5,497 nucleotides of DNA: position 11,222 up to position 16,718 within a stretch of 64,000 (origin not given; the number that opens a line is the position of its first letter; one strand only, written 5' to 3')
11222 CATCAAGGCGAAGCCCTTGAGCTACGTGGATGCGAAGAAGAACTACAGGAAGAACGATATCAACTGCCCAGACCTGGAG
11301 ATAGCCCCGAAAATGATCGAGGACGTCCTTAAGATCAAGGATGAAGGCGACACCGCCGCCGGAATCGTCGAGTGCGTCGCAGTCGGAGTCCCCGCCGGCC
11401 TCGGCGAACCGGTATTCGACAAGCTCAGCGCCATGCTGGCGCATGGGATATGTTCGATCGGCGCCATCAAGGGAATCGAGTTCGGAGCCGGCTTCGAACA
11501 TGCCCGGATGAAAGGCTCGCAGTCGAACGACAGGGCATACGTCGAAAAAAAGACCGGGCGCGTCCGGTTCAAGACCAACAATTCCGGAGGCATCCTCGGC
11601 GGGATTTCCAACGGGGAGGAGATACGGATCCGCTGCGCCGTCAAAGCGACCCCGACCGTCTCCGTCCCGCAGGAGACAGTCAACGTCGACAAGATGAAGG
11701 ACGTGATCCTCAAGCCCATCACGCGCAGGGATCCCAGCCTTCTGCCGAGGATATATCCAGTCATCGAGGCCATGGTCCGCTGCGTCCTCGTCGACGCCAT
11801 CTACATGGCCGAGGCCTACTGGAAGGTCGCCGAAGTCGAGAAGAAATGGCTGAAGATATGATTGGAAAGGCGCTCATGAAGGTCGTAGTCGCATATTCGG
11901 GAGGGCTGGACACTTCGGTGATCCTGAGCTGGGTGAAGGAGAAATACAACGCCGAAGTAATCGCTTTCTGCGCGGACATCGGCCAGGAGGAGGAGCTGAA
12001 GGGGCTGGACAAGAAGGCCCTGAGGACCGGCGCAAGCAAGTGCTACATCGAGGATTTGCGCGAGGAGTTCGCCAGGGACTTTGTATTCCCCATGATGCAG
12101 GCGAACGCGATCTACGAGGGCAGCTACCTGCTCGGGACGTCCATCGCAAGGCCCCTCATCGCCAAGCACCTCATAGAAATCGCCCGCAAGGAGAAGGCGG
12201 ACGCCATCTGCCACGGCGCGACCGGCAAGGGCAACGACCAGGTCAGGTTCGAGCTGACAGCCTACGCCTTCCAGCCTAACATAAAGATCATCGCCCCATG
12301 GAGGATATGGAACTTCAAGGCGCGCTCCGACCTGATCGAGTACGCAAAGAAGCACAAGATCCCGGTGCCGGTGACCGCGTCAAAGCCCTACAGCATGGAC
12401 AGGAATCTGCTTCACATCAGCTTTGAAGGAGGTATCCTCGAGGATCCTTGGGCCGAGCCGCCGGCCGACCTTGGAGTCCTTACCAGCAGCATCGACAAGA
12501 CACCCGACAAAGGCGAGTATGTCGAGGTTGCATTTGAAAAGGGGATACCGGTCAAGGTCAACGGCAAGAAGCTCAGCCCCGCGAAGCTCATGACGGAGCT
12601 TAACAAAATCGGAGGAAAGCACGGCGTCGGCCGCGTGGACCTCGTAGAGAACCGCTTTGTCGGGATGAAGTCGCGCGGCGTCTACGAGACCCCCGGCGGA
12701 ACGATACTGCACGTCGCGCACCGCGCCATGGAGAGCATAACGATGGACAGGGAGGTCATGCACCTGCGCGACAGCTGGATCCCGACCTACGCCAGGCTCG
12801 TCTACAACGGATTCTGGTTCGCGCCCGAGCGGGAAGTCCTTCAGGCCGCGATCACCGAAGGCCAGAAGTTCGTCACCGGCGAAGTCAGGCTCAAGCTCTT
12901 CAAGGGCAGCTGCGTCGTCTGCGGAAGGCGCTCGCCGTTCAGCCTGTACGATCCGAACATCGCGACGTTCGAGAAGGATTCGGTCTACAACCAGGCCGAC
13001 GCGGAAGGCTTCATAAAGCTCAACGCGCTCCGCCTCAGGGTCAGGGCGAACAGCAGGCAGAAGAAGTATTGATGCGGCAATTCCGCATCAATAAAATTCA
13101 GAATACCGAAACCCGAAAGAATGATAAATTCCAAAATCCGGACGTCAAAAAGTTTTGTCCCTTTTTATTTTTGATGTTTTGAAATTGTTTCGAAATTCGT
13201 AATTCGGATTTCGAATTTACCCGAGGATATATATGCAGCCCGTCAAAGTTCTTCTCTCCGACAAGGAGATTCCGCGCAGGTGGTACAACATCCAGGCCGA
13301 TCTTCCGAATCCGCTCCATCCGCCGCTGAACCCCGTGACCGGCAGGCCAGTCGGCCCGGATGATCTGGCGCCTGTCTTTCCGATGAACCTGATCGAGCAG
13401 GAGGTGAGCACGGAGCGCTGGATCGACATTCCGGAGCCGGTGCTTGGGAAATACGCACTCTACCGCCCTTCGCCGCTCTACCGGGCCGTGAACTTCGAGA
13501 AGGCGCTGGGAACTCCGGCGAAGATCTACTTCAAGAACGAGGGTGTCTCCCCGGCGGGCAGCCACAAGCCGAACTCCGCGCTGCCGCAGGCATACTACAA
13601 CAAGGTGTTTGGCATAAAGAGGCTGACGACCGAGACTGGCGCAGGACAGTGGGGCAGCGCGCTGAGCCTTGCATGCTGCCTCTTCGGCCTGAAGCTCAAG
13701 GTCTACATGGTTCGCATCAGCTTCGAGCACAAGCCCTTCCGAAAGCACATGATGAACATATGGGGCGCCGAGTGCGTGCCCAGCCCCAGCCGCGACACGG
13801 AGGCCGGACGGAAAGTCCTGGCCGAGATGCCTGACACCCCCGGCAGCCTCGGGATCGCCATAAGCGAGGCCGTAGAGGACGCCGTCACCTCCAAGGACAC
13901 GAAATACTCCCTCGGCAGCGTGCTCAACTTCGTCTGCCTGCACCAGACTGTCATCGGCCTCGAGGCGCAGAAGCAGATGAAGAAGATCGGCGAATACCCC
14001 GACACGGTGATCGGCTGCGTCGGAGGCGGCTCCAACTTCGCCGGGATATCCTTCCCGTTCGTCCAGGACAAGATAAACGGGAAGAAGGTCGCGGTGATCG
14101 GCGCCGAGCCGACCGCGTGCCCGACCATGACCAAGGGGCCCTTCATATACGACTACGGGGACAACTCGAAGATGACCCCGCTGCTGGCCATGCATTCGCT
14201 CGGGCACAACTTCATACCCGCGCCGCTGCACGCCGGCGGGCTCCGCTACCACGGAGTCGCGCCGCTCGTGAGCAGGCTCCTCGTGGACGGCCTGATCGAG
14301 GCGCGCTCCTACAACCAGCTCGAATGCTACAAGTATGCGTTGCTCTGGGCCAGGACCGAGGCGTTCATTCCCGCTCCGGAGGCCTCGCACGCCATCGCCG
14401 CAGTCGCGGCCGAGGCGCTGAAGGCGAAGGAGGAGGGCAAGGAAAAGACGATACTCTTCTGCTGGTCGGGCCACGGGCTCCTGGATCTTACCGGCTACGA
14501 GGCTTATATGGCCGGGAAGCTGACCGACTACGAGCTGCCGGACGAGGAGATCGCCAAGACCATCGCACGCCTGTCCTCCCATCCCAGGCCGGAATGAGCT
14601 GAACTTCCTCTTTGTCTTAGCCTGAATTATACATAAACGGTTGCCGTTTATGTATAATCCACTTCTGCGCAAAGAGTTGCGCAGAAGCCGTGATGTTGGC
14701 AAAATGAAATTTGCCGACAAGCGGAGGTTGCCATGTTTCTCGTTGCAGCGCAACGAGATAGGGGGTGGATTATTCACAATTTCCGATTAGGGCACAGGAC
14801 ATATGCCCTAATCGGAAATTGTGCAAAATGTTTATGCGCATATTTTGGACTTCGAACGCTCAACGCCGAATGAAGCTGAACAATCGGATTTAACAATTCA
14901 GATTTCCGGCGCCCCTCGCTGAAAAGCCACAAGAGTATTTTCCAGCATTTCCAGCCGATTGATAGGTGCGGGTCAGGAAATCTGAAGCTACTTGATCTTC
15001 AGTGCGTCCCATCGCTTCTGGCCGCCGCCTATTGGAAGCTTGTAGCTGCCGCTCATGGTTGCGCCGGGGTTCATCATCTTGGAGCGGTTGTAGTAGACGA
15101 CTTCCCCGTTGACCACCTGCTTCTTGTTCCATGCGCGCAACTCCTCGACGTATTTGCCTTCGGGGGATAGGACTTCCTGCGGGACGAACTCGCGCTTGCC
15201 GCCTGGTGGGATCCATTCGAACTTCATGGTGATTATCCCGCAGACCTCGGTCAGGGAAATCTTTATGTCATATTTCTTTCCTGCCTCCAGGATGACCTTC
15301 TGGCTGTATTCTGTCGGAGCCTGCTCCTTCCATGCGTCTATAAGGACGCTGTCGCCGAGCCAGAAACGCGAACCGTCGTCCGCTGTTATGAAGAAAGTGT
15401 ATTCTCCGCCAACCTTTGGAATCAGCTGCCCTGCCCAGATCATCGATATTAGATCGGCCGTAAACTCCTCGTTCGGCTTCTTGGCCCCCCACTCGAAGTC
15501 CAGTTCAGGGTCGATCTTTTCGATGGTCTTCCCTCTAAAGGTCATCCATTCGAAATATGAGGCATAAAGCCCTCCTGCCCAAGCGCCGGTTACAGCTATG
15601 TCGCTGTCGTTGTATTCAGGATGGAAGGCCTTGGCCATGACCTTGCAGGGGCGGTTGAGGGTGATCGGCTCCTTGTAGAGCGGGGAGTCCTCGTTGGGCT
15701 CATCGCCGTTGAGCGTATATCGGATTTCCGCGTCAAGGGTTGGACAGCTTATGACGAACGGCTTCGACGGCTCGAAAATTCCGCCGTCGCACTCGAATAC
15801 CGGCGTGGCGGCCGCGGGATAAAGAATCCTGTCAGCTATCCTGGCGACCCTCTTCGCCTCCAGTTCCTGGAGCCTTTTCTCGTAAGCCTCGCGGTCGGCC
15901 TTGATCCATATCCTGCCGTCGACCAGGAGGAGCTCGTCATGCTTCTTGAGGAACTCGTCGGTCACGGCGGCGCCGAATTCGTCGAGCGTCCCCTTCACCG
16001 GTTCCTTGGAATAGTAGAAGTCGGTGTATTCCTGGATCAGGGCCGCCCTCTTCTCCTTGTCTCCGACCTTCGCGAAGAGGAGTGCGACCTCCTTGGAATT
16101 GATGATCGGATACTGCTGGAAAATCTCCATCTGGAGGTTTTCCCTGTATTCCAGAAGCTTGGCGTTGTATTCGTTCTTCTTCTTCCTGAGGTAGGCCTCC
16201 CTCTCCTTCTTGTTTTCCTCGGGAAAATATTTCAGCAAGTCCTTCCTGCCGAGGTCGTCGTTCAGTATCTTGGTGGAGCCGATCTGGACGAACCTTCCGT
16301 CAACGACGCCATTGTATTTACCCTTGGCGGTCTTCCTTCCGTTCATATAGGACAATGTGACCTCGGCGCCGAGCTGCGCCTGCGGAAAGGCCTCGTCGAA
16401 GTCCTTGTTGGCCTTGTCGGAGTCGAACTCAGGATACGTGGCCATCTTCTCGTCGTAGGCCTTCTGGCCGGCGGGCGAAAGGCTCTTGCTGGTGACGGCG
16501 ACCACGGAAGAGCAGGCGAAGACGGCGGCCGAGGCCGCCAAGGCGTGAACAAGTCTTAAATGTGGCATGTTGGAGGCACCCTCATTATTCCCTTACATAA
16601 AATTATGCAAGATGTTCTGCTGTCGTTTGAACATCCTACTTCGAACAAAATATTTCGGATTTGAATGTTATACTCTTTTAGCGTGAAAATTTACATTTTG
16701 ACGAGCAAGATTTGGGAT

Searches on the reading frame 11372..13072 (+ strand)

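Call 57: search_protein_families(library=pfam, proteins=[window:11372-13072:+], max_evalue=0.001)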
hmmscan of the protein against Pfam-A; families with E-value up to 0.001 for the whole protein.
window:11372-13072:+ (566 aa): 2 families
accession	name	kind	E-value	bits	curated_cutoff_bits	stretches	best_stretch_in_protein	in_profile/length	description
PF20979.2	Arginosuc_syn_C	-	7e-84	281.2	27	1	340-557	1-218/219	Arginosuccinate synthase C-terminal domain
PF00764.25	Arginosuc_synth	-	9.3e-67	224.5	27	1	170-331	1-162/162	Arginosuccinate synthase N-terminal HUP domain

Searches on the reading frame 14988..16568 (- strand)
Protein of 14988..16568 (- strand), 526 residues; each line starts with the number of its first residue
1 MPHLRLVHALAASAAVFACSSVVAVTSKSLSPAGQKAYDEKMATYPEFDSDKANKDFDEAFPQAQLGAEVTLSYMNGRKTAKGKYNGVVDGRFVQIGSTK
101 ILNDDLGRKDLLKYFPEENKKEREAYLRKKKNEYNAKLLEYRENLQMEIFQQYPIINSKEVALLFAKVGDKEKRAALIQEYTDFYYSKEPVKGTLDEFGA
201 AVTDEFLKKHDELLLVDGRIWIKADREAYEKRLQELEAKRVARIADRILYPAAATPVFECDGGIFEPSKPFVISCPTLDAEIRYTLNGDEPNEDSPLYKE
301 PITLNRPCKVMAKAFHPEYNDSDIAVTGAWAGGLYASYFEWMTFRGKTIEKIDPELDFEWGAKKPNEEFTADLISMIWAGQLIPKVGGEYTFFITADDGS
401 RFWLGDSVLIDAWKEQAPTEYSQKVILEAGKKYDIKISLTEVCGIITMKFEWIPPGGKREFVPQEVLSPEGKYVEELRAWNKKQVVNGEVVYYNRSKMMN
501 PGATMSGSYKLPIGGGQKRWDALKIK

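Call 48: search_protein_families(library=pfam, proteins=[window:14988-16568:-], max_evalue=0.01)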
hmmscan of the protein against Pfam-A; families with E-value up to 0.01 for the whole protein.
window:14988-16568:- (526 aa): 4 families
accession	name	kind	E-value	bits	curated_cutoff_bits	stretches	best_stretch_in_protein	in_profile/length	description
PF07691.17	PA14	-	1.1e-25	90.6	24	1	332-463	3-144/147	PA14 domain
PF13290.12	CHB_HEX_C_1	-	2.3e-13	50.3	22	1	262-324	3-65/67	Chitobiase/beta-hexosaminidase C-terminal domain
PF13287.12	Fn3_assoc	-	1.7e-12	47.6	23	1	273-325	3-55/59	Fn3 associated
PF10528.15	GLEYA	-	0.00022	21.9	26.2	1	376-439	3-76/91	GLEYA domain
